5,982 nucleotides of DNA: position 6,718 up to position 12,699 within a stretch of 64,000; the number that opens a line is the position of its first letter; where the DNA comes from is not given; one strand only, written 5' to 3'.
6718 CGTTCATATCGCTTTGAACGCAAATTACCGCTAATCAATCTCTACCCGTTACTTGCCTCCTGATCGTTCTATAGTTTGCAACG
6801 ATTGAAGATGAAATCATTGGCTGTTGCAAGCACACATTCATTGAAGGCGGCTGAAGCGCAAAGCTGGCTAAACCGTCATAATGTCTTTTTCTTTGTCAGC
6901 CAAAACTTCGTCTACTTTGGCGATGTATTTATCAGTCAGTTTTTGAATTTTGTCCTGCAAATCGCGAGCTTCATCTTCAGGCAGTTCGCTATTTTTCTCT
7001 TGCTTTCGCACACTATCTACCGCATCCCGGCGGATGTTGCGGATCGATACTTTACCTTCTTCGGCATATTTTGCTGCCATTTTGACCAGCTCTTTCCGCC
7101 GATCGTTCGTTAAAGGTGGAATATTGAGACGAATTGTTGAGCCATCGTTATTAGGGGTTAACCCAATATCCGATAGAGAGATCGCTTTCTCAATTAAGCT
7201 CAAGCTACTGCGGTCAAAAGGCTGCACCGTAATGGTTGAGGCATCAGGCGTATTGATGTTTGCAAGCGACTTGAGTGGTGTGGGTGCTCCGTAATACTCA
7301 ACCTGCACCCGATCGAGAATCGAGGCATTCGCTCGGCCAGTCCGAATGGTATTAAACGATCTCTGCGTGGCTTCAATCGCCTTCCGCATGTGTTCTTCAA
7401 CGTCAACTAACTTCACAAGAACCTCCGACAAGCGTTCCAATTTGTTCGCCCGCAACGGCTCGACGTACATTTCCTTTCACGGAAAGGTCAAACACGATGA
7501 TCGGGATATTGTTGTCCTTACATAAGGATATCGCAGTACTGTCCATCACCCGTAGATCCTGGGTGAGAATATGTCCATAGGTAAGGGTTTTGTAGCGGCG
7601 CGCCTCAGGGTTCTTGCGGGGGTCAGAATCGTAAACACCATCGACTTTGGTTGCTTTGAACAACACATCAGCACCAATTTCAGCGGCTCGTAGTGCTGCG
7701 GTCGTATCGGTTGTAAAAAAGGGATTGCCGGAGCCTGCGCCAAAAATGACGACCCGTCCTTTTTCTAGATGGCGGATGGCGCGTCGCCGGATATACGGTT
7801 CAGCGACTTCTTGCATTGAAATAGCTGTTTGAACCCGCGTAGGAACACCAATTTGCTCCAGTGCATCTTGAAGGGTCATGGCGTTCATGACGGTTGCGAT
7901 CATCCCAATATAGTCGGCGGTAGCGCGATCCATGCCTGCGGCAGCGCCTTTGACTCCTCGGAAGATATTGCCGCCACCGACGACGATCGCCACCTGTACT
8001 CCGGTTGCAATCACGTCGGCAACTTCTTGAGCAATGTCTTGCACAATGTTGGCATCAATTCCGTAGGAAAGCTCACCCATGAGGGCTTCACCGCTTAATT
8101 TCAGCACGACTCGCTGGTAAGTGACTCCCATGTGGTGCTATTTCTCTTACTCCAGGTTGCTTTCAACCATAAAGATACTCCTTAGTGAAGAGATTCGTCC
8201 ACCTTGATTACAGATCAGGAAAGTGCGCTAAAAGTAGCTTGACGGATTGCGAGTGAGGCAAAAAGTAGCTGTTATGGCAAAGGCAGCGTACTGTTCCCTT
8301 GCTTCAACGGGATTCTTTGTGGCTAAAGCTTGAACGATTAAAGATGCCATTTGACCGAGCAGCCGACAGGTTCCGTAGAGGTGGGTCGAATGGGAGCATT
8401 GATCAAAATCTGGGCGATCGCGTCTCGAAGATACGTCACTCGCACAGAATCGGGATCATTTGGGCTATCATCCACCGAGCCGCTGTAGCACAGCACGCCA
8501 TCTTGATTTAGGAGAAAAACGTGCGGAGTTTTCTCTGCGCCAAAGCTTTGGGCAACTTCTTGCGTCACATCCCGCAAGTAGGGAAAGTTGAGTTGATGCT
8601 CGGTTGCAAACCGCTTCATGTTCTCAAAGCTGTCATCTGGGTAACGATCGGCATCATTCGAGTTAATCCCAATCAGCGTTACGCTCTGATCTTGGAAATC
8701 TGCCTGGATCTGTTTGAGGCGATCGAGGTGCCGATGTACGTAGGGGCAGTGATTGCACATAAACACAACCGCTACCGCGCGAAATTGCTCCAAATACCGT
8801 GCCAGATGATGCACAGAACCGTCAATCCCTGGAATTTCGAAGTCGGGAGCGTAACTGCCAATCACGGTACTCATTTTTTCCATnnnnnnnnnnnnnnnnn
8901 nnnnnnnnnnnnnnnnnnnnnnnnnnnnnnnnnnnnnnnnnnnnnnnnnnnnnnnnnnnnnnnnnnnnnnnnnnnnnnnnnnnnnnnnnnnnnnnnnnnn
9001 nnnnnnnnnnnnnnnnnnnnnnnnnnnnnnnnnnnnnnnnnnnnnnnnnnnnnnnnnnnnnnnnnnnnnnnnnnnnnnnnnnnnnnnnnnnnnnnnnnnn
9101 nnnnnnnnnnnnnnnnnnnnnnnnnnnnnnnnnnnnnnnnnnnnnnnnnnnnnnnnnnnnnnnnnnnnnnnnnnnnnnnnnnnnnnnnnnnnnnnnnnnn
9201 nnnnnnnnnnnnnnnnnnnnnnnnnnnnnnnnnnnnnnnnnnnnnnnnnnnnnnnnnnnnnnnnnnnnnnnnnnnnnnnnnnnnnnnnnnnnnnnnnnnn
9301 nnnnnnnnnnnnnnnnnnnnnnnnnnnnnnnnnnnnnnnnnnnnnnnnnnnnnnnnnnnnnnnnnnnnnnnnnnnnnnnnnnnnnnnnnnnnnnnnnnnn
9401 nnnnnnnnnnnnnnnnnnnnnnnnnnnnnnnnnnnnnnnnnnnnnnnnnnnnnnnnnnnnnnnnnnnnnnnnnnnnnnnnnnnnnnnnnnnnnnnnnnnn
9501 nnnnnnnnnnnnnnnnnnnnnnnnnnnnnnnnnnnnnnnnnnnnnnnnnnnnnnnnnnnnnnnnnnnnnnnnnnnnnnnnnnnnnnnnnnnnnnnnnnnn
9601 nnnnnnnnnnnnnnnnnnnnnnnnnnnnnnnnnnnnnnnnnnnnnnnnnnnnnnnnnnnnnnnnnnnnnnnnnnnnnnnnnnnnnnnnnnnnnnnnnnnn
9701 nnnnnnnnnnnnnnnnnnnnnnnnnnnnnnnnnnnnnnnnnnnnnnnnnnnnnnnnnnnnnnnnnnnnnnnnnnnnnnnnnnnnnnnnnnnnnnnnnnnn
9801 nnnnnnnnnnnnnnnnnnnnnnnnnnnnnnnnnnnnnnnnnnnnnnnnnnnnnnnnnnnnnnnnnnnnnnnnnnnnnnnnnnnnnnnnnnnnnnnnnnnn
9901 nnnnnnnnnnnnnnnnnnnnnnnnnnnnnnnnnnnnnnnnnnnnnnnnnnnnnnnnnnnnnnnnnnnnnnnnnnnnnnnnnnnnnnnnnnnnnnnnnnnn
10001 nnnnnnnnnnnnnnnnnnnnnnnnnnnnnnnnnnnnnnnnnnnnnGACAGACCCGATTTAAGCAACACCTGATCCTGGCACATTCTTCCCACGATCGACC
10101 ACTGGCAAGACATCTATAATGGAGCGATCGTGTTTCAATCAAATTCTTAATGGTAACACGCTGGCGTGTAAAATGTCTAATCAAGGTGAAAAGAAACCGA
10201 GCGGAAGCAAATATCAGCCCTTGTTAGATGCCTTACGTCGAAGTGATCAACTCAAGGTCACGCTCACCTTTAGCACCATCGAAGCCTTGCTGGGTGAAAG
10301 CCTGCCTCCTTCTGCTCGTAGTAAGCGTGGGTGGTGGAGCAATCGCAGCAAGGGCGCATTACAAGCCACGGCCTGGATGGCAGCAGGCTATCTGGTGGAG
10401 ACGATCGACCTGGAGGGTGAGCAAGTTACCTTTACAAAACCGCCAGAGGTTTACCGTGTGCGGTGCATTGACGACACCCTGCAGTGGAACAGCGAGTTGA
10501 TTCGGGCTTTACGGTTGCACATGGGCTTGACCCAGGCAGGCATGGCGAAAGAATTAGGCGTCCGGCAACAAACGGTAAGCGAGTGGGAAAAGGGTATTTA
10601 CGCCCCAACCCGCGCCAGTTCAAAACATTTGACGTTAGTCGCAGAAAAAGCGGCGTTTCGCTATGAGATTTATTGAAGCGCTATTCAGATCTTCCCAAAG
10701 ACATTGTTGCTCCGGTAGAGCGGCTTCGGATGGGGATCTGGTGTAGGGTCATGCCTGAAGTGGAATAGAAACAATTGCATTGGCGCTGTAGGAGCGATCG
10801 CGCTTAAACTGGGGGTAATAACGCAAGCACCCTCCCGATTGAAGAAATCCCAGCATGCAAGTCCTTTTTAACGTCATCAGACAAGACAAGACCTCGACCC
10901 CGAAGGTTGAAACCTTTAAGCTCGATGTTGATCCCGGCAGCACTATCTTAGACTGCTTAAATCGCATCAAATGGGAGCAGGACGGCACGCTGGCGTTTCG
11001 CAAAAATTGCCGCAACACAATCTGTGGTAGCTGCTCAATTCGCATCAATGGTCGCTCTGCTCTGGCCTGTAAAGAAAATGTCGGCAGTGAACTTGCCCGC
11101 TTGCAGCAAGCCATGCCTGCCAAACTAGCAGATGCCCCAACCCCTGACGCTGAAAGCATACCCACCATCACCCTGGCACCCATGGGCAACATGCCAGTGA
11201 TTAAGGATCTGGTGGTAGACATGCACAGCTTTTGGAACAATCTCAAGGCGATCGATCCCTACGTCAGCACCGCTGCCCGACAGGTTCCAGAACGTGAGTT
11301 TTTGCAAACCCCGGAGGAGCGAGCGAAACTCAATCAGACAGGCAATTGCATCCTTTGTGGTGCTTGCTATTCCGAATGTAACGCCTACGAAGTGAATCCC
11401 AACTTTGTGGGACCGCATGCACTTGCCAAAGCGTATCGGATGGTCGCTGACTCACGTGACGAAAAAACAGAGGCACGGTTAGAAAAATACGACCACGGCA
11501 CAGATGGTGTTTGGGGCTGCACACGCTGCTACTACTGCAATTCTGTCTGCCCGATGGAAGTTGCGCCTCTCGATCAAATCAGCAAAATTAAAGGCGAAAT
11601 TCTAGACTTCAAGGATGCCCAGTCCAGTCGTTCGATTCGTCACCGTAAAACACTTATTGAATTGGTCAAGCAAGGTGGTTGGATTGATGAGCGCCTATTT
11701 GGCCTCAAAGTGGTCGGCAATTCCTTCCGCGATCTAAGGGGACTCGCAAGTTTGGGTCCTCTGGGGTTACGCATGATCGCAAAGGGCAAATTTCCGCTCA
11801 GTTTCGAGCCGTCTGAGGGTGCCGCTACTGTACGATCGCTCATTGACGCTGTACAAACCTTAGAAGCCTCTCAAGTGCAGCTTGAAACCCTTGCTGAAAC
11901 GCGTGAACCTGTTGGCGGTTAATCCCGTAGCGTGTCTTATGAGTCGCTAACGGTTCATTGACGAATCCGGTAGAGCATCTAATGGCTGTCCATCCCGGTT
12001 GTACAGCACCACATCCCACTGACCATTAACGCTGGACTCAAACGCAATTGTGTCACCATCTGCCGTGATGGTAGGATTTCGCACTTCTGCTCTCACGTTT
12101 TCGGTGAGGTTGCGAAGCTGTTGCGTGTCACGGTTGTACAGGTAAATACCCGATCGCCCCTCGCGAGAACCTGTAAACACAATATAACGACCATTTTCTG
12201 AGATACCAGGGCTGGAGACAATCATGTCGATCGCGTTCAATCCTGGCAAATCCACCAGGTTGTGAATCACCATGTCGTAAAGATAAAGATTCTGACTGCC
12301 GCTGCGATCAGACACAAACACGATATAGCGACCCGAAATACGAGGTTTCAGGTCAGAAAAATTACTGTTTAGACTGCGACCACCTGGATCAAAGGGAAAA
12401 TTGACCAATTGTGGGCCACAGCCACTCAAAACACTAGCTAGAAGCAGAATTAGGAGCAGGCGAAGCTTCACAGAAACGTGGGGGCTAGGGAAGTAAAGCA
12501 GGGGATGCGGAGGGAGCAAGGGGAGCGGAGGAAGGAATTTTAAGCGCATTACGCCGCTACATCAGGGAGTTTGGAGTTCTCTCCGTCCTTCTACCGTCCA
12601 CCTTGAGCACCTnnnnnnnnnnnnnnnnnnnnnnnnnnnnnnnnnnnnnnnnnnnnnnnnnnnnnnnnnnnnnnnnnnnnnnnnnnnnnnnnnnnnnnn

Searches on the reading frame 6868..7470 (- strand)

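Call 87: search_protein_families(library=pfam, proteins=[window:6868-7470:-], max_evalue=0.00001)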
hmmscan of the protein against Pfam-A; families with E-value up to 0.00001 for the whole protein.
window:6868-7470:- (200 aa): 1 family
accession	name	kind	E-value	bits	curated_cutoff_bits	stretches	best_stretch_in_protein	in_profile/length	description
PF01765.24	RRF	-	3.6e-68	229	29.7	1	36-198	2-164/164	Ribosome recycling factor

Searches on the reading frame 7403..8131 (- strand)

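Call 87: search_protein_families(library=pfam, proteins=[window:7403-8131:-], max_evalue=0.00001)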
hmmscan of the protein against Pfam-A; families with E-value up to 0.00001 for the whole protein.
window:7403-8131:- (242 aa): 1 family
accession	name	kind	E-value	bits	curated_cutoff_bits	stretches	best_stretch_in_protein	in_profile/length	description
PF00696.33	AA_kinase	-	8.2e-38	130.9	24.9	1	7-215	2-234/234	Amino acid kinase family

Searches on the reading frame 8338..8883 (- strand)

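Call 87: search_protein_families(library=pfam, proteins=[window:8338-8883:-], max_evalue=0.00001)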
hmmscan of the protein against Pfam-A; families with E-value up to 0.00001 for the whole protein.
window:8338-8883:- (181 aa): 3 families
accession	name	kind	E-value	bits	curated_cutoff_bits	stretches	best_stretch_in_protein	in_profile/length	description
PF00578.27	AhpC-TSA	-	6.9e-21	74.9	26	1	8-133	1-123/124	AhpC/TSA family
PF08534.16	Redoxin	-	9.5e-17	61.6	26.6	1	9-143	3-141/148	Redoxin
PF13905.12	Thioredoxin_8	-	2.2e-08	34.8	27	1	37-129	4-92/94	Thioredoxin-like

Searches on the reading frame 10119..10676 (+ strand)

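Call 87: search_protein_families(library=pfam, proteins=[window:10119-10676:+], max_evalue=0.00001)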
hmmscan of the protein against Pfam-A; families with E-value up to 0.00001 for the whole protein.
window:10119-10676:+ (185 aa): 3 families
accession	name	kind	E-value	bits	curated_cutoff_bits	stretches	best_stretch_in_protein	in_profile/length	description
PF24698.1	DUF7662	-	5.7e-16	58.5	26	1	32-107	1-70/72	Domain of unknown function (DUF7662)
PF01381.28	HTH_3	-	9.1e-11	42.1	23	1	128-164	1-37/55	Helix-turn-helix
PF13560.12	HTH_31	-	1.3e-06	29.1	27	1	127-165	5-44/64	Helix-turn-helix domain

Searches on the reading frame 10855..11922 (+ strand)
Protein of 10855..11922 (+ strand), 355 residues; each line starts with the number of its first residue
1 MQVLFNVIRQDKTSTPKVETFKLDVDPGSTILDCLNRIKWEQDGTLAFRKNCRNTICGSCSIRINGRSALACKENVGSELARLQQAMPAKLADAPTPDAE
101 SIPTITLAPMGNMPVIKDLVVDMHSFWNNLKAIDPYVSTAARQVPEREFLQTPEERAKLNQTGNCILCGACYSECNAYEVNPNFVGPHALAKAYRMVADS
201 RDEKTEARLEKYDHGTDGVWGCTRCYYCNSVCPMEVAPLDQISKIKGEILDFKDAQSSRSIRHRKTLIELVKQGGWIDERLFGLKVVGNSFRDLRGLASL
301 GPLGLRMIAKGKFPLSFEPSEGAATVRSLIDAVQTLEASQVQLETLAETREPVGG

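Call 87: search_protein_families(library=pfam, proteins=[window:10855-11922:+], max_evalue=0.00001)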
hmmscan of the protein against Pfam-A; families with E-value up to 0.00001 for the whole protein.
window:10855-11922:+ (355 aa): 3 families
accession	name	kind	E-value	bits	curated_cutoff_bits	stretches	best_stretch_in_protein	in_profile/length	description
PF13085.11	Fer2_3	-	6.9e-32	110.1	27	1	5-127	2-106/107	2Fe-2S iron-sulfur cluster binding domain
PF13183.11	Fer4_8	-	8.6e-11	42.7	27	1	164-236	4-68/68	4Fe-4S dicluster domain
PF13534.11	Fer4_17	-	7.8e-07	30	22.2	1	164-236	1-60/61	4Fe-4S dicluster domain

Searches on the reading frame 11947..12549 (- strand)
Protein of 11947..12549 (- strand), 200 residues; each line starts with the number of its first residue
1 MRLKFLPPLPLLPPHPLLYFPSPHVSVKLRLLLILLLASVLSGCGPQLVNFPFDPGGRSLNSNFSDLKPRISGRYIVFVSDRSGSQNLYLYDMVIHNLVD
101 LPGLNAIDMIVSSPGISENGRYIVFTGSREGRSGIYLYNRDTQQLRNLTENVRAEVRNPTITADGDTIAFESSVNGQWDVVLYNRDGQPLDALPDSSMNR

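Call 88: search_protein_families(library=pfam, proteins=[window:11947-12549:-], max_evalue=0.00001)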
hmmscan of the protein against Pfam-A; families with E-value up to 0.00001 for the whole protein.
window:11947-12549:- (200 aa): 1 family
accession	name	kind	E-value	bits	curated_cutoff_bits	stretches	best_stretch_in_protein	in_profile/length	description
PF07676.18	PD40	-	9e-15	54.6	20.9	0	157-183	12-37/38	WD40-like Beta Propeller Repeat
